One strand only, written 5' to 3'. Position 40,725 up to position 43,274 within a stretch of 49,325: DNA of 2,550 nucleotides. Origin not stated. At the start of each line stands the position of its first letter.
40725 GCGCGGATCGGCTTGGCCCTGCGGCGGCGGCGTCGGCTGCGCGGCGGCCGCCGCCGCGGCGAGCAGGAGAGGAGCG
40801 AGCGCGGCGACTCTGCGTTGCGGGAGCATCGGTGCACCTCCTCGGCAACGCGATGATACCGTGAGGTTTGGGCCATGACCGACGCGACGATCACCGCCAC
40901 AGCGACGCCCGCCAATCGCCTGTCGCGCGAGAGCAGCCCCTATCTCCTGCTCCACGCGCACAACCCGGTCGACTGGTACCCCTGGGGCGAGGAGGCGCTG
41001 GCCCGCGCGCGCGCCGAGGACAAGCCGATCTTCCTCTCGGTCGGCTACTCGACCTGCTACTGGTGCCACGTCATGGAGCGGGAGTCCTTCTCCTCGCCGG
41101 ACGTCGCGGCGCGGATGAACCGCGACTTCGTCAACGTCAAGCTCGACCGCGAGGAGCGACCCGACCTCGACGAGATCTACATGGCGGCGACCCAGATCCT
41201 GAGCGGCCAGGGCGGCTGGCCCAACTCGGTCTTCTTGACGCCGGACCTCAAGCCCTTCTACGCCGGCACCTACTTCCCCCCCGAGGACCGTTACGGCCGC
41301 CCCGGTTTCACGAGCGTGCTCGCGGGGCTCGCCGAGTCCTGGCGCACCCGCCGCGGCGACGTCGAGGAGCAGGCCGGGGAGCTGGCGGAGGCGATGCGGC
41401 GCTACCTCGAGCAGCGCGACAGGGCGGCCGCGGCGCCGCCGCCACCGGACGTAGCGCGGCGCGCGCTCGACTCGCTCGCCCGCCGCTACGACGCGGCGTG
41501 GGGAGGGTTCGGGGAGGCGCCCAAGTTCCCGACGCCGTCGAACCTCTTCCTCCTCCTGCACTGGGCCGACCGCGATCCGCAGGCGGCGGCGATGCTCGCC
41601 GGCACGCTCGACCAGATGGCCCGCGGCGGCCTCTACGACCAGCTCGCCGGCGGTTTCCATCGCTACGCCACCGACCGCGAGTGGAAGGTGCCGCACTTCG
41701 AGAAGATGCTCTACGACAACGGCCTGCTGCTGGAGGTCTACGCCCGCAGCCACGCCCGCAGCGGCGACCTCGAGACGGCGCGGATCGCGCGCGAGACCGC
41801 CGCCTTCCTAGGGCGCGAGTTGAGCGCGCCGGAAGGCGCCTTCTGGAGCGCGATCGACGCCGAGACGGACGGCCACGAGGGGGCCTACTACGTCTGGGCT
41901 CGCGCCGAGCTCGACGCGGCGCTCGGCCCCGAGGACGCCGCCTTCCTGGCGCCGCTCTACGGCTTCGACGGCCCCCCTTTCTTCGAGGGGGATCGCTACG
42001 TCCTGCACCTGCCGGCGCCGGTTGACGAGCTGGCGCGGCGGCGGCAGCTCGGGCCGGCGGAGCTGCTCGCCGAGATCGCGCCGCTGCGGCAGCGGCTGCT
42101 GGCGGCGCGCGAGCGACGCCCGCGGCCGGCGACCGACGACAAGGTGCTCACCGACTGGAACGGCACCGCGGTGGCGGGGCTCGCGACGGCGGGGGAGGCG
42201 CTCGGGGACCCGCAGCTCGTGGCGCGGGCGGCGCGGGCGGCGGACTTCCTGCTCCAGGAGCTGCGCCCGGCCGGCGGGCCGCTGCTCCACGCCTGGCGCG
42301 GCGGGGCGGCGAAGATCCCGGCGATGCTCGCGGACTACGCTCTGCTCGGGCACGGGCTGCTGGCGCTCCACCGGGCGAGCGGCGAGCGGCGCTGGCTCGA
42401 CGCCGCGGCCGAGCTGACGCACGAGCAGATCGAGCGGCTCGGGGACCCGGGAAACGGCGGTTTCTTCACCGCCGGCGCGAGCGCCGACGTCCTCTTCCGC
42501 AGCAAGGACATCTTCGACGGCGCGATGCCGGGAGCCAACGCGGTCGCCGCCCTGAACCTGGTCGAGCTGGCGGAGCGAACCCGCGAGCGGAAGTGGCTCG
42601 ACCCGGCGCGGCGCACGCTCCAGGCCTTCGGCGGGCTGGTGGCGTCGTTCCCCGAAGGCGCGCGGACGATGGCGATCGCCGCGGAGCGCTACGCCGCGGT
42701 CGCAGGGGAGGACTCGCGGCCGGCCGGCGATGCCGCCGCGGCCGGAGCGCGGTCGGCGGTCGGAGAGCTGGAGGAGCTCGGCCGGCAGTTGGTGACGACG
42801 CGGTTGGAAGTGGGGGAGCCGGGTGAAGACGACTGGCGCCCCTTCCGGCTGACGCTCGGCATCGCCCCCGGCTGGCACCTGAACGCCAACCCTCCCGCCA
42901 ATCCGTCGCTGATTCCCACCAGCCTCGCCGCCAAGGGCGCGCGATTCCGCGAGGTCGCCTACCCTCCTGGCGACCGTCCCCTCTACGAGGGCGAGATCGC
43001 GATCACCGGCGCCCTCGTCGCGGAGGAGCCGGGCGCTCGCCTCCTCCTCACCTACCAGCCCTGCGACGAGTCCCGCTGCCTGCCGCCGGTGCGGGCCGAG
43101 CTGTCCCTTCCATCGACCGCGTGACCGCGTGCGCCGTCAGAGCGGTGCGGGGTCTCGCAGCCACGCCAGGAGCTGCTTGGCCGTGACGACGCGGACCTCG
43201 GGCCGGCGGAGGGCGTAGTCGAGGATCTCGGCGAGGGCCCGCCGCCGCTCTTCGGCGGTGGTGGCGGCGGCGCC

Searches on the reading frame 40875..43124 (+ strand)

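Call 103: search_protein_families(library=pfam, proteins=[window:40875-43124:+], max_evalue=0.001)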
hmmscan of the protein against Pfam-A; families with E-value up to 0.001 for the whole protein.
window:40875-43124:+ (749 aa): 2 families
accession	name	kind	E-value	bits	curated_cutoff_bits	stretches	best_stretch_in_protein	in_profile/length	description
PF03190.21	Thioredox_DsbH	-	1.8e-73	246.3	27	1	14-174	2-162/163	Protein of unknown function, DUF255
PF13899.12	Thioredoxin_7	-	9.6e-11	42.1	27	1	33-97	1-65/83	Thioredoxin-like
